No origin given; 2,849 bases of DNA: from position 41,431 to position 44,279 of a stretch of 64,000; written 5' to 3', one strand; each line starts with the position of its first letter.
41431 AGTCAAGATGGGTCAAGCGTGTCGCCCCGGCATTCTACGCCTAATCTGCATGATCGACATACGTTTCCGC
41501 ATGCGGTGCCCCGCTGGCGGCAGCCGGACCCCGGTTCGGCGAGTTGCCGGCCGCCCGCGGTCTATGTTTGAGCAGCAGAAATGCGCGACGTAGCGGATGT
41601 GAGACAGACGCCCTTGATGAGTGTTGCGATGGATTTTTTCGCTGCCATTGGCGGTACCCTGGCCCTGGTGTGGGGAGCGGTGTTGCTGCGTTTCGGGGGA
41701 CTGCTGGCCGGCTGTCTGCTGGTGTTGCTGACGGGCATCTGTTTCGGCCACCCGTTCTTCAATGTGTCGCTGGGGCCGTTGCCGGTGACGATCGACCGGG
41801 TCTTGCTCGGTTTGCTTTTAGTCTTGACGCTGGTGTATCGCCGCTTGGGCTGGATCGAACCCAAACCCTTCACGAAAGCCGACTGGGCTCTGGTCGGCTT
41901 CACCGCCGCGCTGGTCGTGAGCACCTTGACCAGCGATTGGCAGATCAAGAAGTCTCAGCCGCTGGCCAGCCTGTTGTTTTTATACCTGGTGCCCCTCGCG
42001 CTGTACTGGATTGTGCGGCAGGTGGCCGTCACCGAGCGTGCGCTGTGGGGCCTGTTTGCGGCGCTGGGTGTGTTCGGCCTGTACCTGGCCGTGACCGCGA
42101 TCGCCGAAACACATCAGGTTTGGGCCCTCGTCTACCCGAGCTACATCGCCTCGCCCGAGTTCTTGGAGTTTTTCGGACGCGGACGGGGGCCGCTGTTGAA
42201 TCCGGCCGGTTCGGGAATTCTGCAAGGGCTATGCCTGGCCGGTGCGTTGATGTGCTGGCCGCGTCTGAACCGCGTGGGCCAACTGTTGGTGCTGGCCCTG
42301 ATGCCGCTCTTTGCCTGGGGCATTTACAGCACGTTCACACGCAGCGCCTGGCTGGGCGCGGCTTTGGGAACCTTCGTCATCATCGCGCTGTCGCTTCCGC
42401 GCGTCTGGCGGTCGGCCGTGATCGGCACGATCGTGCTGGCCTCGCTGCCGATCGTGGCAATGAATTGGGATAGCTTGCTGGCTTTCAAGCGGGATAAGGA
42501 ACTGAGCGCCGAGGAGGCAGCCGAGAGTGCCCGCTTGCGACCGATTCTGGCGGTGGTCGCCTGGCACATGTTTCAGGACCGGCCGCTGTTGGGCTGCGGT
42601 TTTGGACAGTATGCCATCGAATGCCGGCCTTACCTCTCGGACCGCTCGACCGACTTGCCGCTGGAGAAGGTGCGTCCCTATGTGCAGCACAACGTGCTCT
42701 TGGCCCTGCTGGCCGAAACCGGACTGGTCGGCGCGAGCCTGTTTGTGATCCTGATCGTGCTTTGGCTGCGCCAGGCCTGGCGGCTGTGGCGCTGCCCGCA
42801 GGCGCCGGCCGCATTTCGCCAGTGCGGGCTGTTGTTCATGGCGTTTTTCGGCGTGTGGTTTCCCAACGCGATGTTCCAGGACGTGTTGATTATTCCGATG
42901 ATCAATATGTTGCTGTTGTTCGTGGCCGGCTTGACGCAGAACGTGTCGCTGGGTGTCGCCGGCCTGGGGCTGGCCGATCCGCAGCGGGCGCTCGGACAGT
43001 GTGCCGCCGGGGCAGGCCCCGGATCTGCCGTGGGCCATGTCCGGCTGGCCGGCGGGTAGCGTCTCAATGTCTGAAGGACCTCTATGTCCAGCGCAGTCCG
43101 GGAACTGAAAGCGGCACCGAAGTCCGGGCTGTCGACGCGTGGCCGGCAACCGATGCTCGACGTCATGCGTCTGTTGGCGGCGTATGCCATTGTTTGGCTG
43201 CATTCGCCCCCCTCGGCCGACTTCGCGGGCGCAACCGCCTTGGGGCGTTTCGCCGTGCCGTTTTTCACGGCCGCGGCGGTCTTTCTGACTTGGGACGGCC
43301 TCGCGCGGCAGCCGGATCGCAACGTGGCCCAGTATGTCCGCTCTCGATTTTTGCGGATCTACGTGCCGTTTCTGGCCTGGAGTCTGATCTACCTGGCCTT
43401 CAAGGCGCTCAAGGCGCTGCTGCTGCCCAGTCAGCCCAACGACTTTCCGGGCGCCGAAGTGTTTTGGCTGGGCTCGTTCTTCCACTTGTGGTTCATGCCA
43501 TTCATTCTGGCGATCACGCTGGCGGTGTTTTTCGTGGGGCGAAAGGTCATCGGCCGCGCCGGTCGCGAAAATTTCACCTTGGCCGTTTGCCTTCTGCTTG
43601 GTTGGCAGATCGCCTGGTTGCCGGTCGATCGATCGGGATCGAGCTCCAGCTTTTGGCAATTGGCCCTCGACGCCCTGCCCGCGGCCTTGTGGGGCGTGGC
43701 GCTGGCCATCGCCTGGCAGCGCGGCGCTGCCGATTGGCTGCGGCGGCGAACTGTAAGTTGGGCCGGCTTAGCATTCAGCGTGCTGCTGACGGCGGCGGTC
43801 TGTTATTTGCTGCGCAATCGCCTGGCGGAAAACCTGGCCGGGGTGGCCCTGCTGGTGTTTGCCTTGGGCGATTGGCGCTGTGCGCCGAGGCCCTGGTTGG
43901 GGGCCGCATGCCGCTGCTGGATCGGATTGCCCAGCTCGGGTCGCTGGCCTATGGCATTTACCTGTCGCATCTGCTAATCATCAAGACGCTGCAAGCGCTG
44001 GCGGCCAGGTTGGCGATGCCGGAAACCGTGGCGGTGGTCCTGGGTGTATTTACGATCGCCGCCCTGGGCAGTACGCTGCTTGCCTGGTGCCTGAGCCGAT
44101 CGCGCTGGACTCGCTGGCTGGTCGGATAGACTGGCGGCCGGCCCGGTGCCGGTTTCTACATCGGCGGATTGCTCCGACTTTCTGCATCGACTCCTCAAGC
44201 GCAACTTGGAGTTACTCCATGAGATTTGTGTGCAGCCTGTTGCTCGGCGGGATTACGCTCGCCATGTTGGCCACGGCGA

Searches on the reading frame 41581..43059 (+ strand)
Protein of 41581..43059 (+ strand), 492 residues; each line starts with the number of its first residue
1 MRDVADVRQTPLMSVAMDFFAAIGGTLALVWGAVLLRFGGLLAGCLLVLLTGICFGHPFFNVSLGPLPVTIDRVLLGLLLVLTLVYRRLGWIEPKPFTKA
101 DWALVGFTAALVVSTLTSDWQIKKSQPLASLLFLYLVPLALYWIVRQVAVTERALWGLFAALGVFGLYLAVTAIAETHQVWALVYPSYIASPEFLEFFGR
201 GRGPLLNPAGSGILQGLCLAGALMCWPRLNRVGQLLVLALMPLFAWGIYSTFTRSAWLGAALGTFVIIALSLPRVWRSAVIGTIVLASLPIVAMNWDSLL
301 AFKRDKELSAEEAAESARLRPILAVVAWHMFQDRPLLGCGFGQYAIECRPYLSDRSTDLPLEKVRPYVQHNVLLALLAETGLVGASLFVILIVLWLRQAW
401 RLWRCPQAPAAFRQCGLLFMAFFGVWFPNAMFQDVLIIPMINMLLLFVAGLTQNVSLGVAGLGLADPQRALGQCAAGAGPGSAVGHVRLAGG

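Call 91: search_protein_families(library=pfam, proteins=[window:41581-43059:+], max_evalue=0.0001)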
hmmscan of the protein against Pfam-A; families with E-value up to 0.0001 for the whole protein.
window:41581-43059:+ (492 aa): 1 family
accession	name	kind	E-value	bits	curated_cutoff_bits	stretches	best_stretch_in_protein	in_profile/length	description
PF04932.20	Wzy_C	-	8.3e-19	68.3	31.7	1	243-389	5-149/149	O-Antigen ligase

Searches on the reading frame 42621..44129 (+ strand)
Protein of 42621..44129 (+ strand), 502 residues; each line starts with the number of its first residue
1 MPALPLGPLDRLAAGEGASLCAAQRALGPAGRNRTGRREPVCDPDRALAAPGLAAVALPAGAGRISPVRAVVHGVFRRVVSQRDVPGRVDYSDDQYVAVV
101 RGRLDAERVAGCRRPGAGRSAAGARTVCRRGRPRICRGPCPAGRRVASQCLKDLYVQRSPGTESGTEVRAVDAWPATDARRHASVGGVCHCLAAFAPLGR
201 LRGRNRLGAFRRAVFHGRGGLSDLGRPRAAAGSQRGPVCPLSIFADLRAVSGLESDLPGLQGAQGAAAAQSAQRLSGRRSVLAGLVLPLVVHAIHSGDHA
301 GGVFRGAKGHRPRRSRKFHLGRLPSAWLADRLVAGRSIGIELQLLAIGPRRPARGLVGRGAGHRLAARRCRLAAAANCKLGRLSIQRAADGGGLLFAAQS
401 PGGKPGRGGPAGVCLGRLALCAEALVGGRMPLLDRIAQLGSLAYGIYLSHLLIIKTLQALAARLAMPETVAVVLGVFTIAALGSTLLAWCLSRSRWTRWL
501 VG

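Call 91: search_protein_families(library=pfam, proteins=[window:42621-44129:+], max_evalue=0.0001)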
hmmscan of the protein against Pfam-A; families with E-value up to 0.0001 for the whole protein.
window:42621-44129:+ (502 aa): 1 family
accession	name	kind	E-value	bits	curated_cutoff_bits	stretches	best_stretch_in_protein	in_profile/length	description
PF01757.29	Acyl_transf_3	-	3.4e-05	23.5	31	1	429-489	265-322/326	Acyltransferase domain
